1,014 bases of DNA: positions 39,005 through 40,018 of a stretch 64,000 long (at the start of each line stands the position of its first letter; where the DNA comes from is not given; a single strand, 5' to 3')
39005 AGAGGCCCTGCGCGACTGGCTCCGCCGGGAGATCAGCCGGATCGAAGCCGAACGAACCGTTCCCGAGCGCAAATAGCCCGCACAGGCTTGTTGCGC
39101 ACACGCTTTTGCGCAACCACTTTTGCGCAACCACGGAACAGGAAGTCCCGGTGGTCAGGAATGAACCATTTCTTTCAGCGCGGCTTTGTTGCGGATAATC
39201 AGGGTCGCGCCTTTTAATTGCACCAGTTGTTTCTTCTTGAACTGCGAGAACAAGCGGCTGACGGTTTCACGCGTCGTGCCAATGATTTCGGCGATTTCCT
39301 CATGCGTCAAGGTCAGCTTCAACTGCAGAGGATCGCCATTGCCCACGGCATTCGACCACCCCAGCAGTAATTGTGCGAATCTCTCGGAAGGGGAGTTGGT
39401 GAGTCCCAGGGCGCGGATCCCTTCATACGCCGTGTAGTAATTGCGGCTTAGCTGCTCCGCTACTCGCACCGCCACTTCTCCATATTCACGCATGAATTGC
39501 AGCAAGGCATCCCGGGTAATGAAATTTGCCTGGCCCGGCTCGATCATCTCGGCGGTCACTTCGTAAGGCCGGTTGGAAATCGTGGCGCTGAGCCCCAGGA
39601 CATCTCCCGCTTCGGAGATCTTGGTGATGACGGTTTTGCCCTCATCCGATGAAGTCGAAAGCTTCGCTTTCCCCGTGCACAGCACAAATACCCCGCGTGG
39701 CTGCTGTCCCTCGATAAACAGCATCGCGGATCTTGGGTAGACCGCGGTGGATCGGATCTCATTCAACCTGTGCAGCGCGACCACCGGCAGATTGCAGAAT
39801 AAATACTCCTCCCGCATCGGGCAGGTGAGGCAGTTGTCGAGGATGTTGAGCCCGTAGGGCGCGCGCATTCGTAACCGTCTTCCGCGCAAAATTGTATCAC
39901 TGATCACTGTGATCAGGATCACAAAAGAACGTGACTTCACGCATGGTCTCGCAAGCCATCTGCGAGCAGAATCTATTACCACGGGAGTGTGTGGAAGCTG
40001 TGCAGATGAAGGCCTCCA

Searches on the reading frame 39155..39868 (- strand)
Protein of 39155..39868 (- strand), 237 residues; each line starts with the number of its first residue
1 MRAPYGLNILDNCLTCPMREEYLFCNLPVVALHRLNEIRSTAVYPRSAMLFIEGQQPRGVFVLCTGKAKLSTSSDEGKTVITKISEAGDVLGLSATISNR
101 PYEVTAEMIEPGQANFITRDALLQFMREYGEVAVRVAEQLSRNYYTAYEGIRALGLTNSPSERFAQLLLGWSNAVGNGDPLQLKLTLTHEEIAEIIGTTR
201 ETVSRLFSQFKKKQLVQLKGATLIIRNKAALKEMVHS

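Call 10: search_protein_families(library=pfam, proteins=[window:39155-39868:-])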
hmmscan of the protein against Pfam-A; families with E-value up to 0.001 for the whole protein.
window:39155-39868:- (237 aa): 4 families
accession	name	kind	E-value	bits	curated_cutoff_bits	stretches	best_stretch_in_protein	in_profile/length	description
PF13545.12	HTH_Crp_2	-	4.8e-18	65.3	27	1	162-234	1-70/70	Crp-like helix-turn-helix domain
PF00027.35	cNMP_binding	-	2.9e-14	53.2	27.5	1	43-129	3-89/89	Cyclic nucleotide-binding domain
PF00325.26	Crp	-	6.4e-11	42.2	21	1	185-215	1-31/32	Bacterial regulatory proteins, crp family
PF04545.22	Sigma70_r4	-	0.00048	20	24.1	0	187-206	21-40/50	Sigma-70, region 4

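Call 13: find_homologous_proteins(query=window:39155-39868:-, max_evalue=1e-10)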
Query window:39155-39868:- (237 aa): 4843 proteins with E <= 1e-10 among 5369 candidates; the best 120 are listed.
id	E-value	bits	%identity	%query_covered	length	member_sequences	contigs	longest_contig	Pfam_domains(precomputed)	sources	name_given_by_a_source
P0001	2.9e-149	513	99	100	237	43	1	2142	PF13545.13,PF00027.36,PF00325.27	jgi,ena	jgi:CRP/FNR family transcriptional regulator, cyclic AMP receptor protein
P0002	1.0e-147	508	98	100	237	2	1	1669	PF13545.13,PF00027.36,PF00325.27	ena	-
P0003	5.2e-147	505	98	100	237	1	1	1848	PF13545.13,PF00027.36,PF00325.27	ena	-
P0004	7.1e-147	505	98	100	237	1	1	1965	PF13545.13,PF00027.36,PF00325.27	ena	-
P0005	1.9e-146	504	98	100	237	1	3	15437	PF13545.13,PF00027.36,PF00325.27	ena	-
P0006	2.5e-145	500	97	100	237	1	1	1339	PF13545.13,PF00027.36,PF00325.27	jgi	-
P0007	3.4e-145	500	97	100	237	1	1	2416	PF13545.13,PF00027.36,PF00325.27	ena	-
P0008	8.8e-145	498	97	100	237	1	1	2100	PF13545.13,PF00027.36,PF00325.27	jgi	jgi:CRP/FNR family transcriptional regulator, cyclic AMP receptor protein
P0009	9.1e-145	498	97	100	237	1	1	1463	PF13545.13,PF00027.36,PF00325.27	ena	-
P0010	1.3e-144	498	97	100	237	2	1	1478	PF13545.13,PF00027.36,PF00325.27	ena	-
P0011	1.7e-144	497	97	100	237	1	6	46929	PF13545.13,PF00027.36,PF00325.27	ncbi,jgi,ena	ncbi:MAG: Crp/Fnr family transcriptional regulator [Terriglobales bacterium]|jgi:CRP/FNR family tran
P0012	2.3e-144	497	96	100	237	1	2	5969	PF13545.13,PF00027.36,PF00325.27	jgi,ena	jgi:CRP/FNR family transcriptional regulator, cyclic AMP receptor protein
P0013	4.4e-144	496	97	100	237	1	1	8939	PF13545.13,PF00027.36,PF00325.27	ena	-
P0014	6.2e-144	495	97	100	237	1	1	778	PF13545.13,PF00027.36,PF00325.27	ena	-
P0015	8.3e-144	495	96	100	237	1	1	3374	PF13545.13,PF00027.36,PF00325.27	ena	-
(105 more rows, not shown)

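Call 14: find_related_loci(query=window:39155-39868:-, collection=genome_contigs, flank=10000)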
Query window:39155-39868:- (237 aa) in genome_contigs; peptide patterns used: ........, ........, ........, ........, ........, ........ (x = any residue, [..] = any of these).
599 stretches matched a pattern (row limit reached: there are more); 430 encode a relative of the query (tblastn E <= 1e-3); the best 80 are kept; 80 distinct loci.
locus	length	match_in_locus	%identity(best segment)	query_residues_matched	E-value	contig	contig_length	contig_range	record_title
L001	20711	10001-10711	100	1-237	2e-160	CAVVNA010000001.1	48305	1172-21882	MAG: uncultured Acidobacteriaceae bacterium isolate MFD09222.bin.3.45 genome assembly, contig: contig_105945, whole geno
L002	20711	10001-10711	99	1-237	6e-160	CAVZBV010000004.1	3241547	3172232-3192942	MAG: uncultured Acidobacteriaceae bacterium isolate MFD03044.bin.1.45 genome assembly, contig: contig_9287, whole genome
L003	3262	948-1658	98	1-237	1e-165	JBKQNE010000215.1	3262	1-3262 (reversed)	MAG: Candidatus Binataceae bacterium isolate LASAr3G3H3I__bin_44 LASAr3G3H3I_000000255000, whole genome shotgun sequence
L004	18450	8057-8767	97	1-237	1e-156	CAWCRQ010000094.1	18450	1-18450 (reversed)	MAG: uncultured Acidobacteriaceae bacterium isolate MFD03323.bin.2.104 genome assembly, contig: contig_44398, whole geno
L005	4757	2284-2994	97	1-237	3e-158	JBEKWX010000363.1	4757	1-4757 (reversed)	MAG: Terriglobales bacterium isolate SPRUCE 638 SPRUCE_638_363, whole genome shotgun sequence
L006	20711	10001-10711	96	1-237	3e-154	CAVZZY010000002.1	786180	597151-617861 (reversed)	MAG: uncultured Acidobacteriaceae bacterium isolate MFD05580.bin.1.81 genome assembly, contig: contig_13522, whole genom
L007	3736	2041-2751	94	1-237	1e-156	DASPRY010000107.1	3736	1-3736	MAG TPA_asm: Terriglobales bacterium isolate SMAG_U12237 k141_1095093, whole genome shotgun sequence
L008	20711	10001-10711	92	1-237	2e-148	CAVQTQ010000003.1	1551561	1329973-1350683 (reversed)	MAG: uncultured Acidobacteriaceae bacterium isolate MFD09222.bin.2.148 genome assembly, contig: contig_41963, whole geno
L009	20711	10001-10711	91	1-237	7e-148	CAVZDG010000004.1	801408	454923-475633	MAG: uncultured Acidobacteriaceae bacterium isolate MFD09222.bin.1.125 genome assembly, contig: contig_38638, whole geno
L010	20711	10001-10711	91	1-237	3e-147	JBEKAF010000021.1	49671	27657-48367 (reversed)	MAG: Terriglobales bacterium isolate SPRUCE 106 SPRUCE_106_21, whole genome shotgun sequence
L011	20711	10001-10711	90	1-237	7e-147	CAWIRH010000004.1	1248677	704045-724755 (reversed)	MAG: uncultured Acidobacteriaceae bacterium isolate MFD01689.bin.1.19 genome assembly, contig: contig_22904, whole genom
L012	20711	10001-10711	90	1-237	8e-147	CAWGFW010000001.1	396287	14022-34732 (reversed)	MAG: uncultured Acidobacteriaceae bacterium isolate MFD05512.bin.1.61 genome assembly, contig: contig_18564, whole genom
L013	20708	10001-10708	91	1-236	4e-146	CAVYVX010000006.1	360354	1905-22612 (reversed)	MAG: uncultured Acidobacteriaceae bacterium isolate MFD01476.bin.1.152 genome assembly, contig: contig_38757, whole geno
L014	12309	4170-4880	90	1-237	6e-146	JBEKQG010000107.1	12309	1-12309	MAG: Terriglobales bacterium isolate SPRUCE 482 SPRUCE_482_107, whole genome shotgun sequence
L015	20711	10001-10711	90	1-237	9e-146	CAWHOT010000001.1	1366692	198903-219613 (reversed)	MAG: uncultured Acidobacteriaceae bacterium isolate MFD09222.bin.1.228 genome assembly, contig: contig_36829, whole geno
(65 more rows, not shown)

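Call 26: search_solved_structures(query=window:39155-39868:-, max_evalue=0.00001, show_alignments=3)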
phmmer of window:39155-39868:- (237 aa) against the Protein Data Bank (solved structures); distinct sequences matched with E-value up to 0.00001: 50.
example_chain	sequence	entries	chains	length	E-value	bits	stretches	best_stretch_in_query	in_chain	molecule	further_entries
4cyd_A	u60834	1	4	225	3e-16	63.3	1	24-227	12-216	PROBABLE TRANSCRIPTION REGULATOR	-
4byy_A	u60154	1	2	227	3e-16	63.2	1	24-227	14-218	TRANSCRIPTIONAL REGULATOR, CRP/FNR FAMILY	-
3r6s_A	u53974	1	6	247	3.9e-16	62.9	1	24-227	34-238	transcription regulator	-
3h3u_A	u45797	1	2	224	8.3e-16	61.8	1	35-229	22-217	PROBABLE TRANSCRIPTIONAL REGULATORY PROTEIN (PROBABLY CRP/FNR-FAMILY)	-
3mzh_A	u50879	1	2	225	8.4e-16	61.8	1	34-229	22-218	PROBABLE TRANSCRIPTIONAL REGULATORY PROTEIN (PROBABLY CRP/FNR-FAMILY)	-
3d0s_A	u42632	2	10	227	8.6e-16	61.7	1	34-229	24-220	TRANSCRIPTIONAL REGULATORY PROTEIN | PROBABLE TRANSCRIPTIONAL REGULATORY PROTEIN (PROBABLY CRP/ FNR-FAMILY)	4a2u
3i54_A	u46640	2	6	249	1.1e-15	61.3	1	34-229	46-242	Transcriptional regulator, Crp/Fnr family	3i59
9qlt_A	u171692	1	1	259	9.5e-13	51.8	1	13-235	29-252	FNR type regulator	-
9qly_A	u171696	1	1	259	2.3e-12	50.5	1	13-235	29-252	FNR type regulator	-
8qto_A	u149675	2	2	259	2.9e-12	50.2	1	12-235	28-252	FNR type regulator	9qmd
9qll_A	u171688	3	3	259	5.6e-12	49.3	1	13-235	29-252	FNR type regulator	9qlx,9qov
5cvr_A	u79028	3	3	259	5.7e-12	49.3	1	13-235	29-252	FNR type regulator | FNR regulator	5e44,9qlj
9qmc_A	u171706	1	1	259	9e-12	48.6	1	32-235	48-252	FNR type regulator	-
7ets_A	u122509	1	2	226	2.1e-11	47.4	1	17-227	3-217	Crp/Fnr family transcriptional regulator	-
4i02_A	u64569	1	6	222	1.4e-10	44.7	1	44-225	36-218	Catabolite gene activator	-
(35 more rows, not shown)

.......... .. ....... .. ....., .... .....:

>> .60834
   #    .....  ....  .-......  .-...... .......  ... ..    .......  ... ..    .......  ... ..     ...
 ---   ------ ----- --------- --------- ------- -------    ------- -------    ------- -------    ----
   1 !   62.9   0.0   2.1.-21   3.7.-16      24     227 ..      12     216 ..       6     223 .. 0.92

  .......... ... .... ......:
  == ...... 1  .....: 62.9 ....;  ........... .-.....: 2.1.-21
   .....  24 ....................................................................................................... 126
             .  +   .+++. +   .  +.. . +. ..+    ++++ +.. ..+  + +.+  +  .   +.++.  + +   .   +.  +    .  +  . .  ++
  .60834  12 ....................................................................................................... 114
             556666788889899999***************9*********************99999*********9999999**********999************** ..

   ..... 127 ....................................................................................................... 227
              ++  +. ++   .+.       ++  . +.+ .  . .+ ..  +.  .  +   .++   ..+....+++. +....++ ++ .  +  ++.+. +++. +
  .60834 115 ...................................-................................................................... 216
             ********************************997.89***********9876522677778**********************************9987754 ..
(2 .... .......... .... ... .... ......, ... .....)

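Call 27: search_protein_families(library=ncbifam, proteins=[window:39155-39868:-], max_evalue=0.01)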
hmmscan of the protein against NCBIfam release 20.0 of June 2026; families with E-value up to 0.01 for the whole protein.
window:39155-39868:- (237 aa): 12 families
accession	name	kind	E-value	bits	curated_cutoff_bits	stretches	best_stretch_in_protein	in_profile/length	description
NF006901.0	PRK09392.1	equivalog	9e-20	71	211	1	19-235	10-221/236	transcriptional activator FtrB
NF008365.0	PRK11161.1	subfamily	1.8e-16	60.2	228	1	13-235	20-243/250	fumarate/nitrate reduction transcriptional regulator Fnr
NF050806.1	TransRegFixKCaul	equivalog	1.2e-15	57.3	300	1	41-235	25-214/215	transcriptional regulator FixK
NF008732.0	PRK11753.1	equivalog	4.6e-14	52.4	266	1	42-225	26-210/214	cAMP-activated global transcriptional regulator CRP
NF045989.1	TransRegFnrLRhodb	equivalog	5.8e-13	48.6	300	1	10-225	7-225/245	transcriptional regulator FnrL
NF050815.1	TransActFtrBCaul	equivalog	9.8e-12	44.6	300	1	34-234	27-222/251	transcriptional activator FtrB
TIGR03697.1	NtcA_cyano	equivalog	6.2e-09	35.9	244.95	1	50-231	4-188/193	global nitrogen regulator NtcA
NF052518.1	TransRegLdrP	equivalog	3.7e-08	33.6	300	1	46-225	6-178/195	transcriptional regulator LdrP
NF010499.0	PRK13918.1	equivalog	5.6e-08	32.5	274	1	37-235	10-201/205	CRP/FNR family transcriptional regulator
NF053664.1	TransRegPtrACyano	equivalog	8.1e-08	31.8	300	1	83-222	42-186/196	Crp/Fnr family transcriptional regulator PtrA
NF007707.0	PRK10402.1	subfamily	0.00027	20.6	180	0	44-109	36-101/226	transcriptional regulator YeiL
TIGR02937.1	sigma70-ECF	superfamily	0.00036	20.2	42.9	1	187-213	134-160/165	sigma-70 family RNA polymerase sigma factor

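Call 36: search_protein_representatives(protein=window:39155-39868:-)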
Query: 237 residues. Proteins with E-value up to 0.001 (for the whole library): 15327; up to 1e-10: 3026; up to 1e-30: 383. The best 150 are listed.
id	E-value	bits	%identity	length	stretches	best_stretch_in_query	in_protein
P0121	2.2e-87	308.9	62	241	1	1-234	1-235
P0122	2.4e-80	285.9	85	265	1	49-207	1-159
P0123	8.1e-72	258.0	76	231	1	4-158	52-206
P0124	2.0e-67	243.7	73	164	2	1-102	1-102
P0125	2.6e-67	243.3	49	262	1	3-234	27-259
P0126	4.0e-67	242.7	49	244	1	1-233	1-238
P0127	5.3e-66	239.0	70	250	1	1-152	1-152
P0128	3.6e-65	236.3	84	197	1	91-225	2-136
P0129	3.1e-63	230.0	49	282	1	14-236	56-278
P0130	5.2e-63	229.2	47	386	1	1-234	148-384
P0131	8.3e-63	228.5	83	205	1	1-127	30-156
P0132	1.8e-62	227.5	48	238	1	1-235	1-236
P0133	1.8e-62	227.4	50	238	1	7-234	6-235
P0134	3.5e-62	226.5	91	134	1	49-169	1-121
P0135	8.8e-61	221.9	47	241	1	1-233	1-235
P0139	8.7e-58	212.1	44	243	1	4-235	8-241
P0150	1.3e-53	198.5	41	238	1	2-235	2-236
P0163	6.0e-52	193.0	42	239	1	1-228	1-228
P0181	1.9e-49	184.9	39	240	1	11-236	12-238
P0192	2.0e-48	181.6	42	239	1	3-236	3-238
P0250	2.9e-42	161.4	34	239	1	4-232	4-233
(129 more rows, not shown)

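Call 59: list_cluster_members(proteins=[P0121, P0126, P0132, P0135, P0139, P0150, P0163, P0181, P0192, P0250])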
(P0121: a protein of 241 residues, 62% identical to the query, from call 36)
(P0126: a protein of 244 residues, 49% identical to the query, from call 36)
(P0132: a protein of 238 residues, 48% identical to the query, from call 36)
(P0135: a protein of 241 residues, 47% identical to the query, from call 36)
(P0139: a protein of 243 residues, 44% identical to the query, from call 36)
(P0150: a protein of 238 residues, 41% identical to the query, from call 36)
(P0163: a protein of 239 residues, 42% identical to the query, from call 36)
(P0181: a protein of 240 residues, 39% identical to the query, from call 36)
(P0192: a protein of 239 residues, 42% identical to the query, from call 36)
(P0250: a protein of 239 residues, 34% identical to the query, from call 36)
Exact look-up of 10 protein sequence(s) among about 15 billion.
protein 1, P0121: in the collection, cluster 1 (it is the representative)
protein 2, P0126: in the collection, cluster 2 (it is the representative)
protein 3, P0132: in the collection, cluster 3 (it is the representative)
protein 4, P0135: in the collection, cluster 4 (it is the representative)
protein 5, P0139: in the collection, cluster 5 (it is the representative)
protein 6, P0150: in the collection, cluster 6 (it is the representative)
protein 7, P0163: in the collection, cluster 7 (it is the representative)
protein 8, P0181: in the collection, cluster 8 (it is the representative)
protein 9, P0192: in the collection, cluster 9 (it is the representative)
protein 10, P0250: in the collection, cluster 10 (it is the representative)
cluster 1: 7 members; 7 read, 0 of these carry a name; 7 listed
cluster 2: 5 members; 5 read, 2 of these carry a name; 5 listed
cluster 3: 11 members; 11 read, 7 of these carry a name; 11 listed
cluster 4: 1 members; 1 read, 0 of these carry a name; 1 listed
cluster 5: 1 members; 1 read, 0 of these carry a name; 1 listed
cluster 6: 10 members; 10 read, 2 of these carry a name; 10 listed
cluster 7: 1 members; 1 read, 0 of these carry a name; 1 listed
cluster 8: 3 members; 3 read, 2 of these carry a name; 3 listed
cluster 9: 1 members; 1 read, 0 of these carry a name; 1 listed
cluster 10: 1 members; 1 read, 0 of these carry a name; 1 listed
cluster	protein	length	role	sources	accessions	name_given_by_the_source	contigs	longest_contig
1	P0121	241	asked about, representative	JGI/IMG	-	-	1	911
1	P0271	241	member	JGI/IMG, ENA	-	-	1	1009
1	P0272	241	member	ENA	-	-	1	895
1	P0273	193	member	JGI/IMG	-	-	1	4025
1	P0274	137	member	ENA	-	-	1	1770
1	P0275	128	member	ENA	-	-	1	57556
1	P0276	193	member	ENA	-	-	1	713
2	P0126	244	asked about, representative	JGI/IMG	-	CRP/FNR family transcriptional regulator, cyclic AMP receptor protein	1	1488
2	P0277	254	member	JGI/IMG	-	CRP/FNR family transcriptional regulator, cyclic AMP receptor protein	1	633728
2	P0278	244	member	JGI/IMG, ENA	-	-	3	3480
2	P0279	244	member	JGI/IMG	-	-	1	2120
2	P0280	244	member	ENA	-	-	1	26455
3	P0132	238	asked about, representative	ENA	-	-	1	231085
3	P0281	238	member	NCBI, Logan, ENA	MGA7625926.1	MAG: Crp/Fnr family transcriptional regulator [Candidatus Acidiferrales bacterium]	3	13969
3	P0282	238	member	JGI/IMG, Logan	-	CRP/FNR family cyclic AMP-dependent transcriptional regulator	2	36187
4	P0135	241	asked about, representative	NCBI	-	-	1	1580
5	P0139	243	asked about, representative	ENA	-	-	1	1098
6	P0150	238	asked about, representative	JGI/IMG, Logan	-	CRP/FNR family cyclic AMP-dependent transcriptional regulator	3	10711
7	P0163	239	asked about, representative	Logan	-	-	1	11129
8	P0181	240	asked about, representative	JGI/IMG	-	CRP/FNR family cyclic AMP-dependent transcriptional regulator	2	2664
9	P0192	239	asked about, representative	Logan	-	-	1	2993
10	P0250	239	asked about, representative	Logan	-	-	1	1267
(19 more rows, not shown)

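Call 60: find_encoding_contigs(protein=P0132, flank=6000, max_places=3)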
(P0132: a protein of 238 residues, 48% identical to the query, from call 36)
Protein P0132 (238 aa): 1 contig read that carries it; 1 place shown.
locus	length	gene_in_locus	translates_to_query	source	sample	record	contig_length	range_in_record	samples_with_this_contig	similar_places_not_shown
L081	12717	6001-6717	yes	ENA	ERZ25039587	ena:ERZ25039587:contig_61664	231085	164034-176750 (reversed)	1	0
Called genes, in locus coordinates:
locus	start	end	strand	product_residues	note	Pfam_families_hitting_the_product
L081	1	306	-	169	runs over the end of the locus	PF13607:Succ_CoA_lig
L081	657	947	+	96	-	-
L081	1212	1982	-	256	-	PF00582:Usp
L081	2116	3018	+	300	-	PF00582:Usp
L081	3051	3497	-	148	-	PF01243:PNPOx_N (weak), PF12900:Pyridox_ox_2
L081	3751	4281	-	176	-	-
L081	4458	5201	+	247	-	PF00158:Sigma54_activat, PF01078:Mg_chelatase (faint), PF14532:Sigma54_activ_2, PF07728:AAA_5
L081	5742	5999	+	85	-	-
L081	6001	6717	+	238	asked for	PF00027:cNMP_binding, PF13545:HTH_Crp_2, PF00325:Crp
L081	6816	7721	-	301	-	PF00582:Usp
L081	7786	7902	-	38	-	-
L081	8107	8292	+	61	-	-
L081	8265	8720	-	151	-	PF00034:Cytochrom_C (weak), PF13442:Cytochrome_CBB3 (weak)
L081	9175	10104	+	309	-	PF00027:cNMP_binding, PF13545:HTH_Crp_2, PF00325:Crp (weak)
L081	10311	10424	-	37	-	-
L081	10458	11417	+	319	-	PF22113:Mtrc-MtrF_II-IV_dom (faint), PF22678:Cytochrom_c_NrfB-like (faint), PF14537:Cytochrom_c3_2 (faint), PF14522:Cytochrome_C7 (faint), PF13435:Cytochrome_C554 (faint), PF09699:Paired_CXXCH_1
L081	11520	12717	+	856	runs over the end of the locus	-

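Call 61: predict_structure(alignment_id=A1)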
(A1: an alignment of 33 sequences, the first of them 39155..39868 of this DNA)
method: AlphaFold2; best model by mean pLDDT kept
length: 237 residues; sequences in the alignment: 33
mean_pLDDT: 91.7   pTM: 0.84
mean pLDDT of the five models: 91.7, 91.6, 90.9, 89.7, 88.9
residues with pLDDT >= 90: 175; 70-90: 57; 50-70: 5; < 50: 0
segments of 3 or more residues with pLDDT < 50: none
pLDDT, mean of each block of 10 residues (from residue 1): 76 82 83 95 96 98 96 92 93 97 97 97 97 94 89 86 94 78 90 93 98 95 93 88
secondary structure, 60 per line:
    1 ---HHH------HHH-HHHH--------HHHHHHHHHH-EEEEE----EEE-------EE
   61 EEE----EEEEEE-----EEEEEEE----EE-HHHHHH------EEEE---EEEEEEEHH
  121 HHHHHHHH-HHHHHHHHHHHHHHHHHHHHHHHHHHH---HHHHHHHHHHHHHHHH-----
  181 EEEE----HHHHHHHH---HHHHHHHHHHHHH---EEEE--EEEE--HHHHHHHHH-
elements in order: H17-20 H29-38 E40-44 E49-51 E59-63 E68-73 E79-85 H93-98 E105-108 E112-118 H119-128 H130-156 H160-175 E181-184 H189-196 H200-212 E216-219 E222-225 H228-236

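Call 65: fold_search(model_id=the predicted structure, library=pdb)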
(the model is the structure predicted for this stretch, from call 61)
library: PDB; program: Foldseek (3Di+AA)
matches with E <= 10: 1723; with E <= 0.001: 612
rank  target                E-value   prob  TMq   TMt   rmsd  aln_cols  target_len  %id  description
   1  4cyd_A                3.7e-19  1.00  0.84  0.89   2.1       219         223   23  GlxR bound to cAMP (released 2014-12-17)
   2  3i54_D                2.6e-18  1.00  0.80  0.83   2.4       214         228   23  Crystal structure of MtbCRP in complex with cAMP (released 2009-09-08)
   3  9qll                  3.4e-18  1.00  0.83  0.84   2.6       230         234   25  Crystal structure of holo-D4A-FNR of A. fischeri (released 2026-04-08)
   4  8qto                  5.2e-18  1.00  0.81  0.82   3.0       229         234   24  CRYSTAL STRUCTURE OF HOLO-L28H-FNR OF A. FISCHERI (released 2023-11-29)
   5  4a2u_H                7.7e-18  1.00  0.83  0.87   2.3       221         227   22  CRP(CAP) from Myco. Tuberculosis, with cAMP (released 2012-10-10)
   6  9qly                  9.2e-18  1.00  0.83  0.84   2.7       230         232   24  Crystal structure of holo-D130A-FNR of A. fischeri (released 2026-04-08)
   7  9qmc                  1.0e-17  1.00  0.83  0.84   2.6       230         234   25  Crystal structure of holo-S24F-FNR of A. fischeri (released 2026-04-08)
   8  3d0s_A                1.1e-17  1.00  0.83  0.87   2.3       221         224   22  cAMP receptor protein from m.tuberculosis, cAMP-free form (released 2009-02-03)
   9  3r6s_A                1.8e-17  1.00  0.84  0.88   2.1       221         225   22  Crystal structure of GlxR transcription factor from Corynebacterium glutamicum with cAMP (released 2012-03-28)
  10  4byy_A                1.9e-17  1.00  0.78  0.81   3.2       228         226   21  Apo GlxR (released 2014-07-30)
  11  4a2u_F                2.1e-17  1.00  0.82  0.86   2.4       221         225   22  CRP(CAP) from Myco. Tuberculosis, with cAMP (released 2012-10-10)
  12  3r6s_C                2.6e-17  1.00  0.82  0.86   2.4       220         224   22  Crystal structure of GlxR transcription factor from Corynebacterium glutamicum with cAMP (released 2012-03-28)
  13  3i54_C                5.5e-17  1.00  0.77  0.88   2.2       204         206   24  Crystal structure of MtbCRP in complex with cAMP (released 2009-09-08)
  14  3mzh_A                6.1e-17  1.00  0.82  0.86   2.2       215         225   24  Crystal structure of cAMP receptor protein from mycobacterium tuberculosis in complex with cAMP and its DNA binding el (released 2011-06-08)
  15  7pza_A                6.5e-17  1.00  0.80  0.83   2.8       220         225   20  Structure of the Clr-cAMP-DNA complex (released 2022-11-02)
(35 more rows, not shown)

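Call 75: find_encoding_contigs(protein=P0150, flank=6000, max_places=2)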
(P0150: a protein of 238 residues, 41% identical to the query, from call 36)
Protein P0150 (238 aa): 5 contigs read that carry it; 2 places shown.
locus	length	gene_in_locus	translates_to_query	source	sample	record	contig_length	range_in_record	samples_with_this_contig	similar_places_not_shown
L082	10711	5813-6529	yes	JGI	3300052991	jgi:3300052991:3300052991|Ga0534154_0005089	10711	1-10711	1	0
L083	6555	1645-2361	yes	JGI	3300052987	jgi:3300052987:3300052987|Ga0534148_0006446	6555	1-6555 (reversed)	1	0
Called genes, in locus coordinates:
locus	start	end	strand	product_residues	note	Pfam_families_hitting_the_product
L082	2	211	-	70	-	?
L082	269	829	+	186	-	PF12900:Pyridox_ox_2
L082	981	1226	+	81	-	-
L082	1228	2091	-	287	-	PF00582:Usp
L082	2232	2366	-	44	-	-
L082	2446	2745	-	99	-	PF07638:Sigma70_ECF (weak), PF08281:Sigma70_r4_2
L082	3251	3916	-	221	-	PF04972:BON, PF21937:Yop-YscD_ppl_2nd (faint), PF04972:BON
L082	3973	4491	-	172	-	PF11154:DUF2934 (weak), PF00011:HSP20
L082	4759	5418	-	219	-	PF00027:cNMP_binding, PF13545:HTH_Crp_2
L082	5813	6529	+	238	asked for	PF00027:cNMP_binding, PF13545:HTH_Crp_2, PF00325:Crp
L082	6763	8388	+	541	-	PF00118:Cpn60_TCP1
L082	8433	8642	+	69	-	-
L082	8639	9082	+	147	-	PF00582:Usp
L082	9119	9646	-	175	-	PF04073:tRNA_edit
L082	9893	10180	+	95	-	-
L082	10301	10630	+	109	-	PF08282:Hydrolase_3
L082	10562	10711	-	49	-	?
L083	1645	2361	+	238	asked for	PF00027:cNMP_binding, PF13545:HTH_Crp_2, PF00325:Crp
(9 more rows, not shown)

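Call 76: find_encoding_contigs(protein=P0181, flank=6000, max_places=2)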
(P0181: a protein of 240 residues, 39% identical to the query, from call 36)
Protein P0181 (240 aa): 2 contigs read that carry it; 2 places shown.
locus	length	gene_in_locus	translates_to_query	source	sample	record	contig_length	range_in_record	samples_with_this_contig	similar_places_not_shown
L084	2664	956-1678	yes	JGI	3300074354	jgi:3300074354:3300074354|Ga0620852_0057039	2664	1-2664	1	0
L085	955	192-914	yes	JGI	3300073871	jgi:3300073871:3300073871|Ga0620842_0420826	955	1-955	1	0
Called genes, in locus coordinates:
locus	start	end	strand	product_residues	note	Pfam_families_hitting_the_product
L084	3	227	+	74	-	?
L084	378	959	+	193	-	PF01814:Hemerythrin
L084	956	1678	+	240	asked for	PF00027:cNMP_binding, PF13545:HTH_Crp_2, PF00325:Crp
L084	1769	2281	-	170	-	PF00210:Ferritin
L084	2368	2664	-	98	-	?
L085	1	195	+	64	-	?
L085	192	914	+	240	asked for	PF00027:cNMP_binding, PF13545:HTH_Crp_2, PF00325:Crp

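Call 77: find_encoding_contigs(protein=P0163, flank=6000, max_places=2)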
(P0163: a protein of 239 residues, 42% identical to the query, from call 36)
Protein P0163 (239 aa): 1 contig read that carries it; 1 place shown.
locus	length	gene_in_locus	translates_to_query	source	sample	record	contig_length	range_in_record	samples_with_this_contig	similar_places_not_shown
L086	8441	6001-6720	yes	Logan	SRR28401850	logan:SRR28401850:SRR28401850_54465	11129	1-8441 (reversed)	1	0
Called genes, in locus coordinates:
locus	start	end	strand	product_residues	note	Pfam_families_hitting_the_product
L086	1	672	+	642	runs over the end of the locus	PF02784:Orn_Arg_deC_N, PF17944:Arg_decarbox_C (faint), PF17810:Arg_decarb_HB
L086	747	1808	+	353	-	PF01916:DS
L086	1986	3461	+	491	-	PF00089:Trypsin, PF13365:Trypsin_2, PF00595:PDZ, PF13180:PDZ_2, PF17820:PDZ_6, PF00595:PDZ, PF13180:PDZ_2, PF17820:PDZ_6, +2 more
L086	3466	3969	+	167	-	-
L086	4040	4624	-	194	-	PF02085:Cytochrom_CIII (weak)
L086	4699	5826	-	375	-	PF07992:Pyr_redox_2, PF13454:NAD_binding_9 (faint)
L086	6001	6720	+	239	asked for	PF00027:cNMP_binding, PF13545:HTH_Crp_2, PF00325:Crp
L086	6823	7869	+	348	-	PF02085:Cytochrom_CIII (faint), PF22113:Mtrc-MtrF_II-IV_dom (faint), PF03264:Cytochrom_NNT (faint), PF14522:Cytochrome_C7 (faint), PF14537:Cytochrom_c3_2 (faint), PF22678:Cytochrom_c_NrfB-like (faint), PF13435:Cytochrome_C554 (faint), PF09699:Paired_CXXCH_1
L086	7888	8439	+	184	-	?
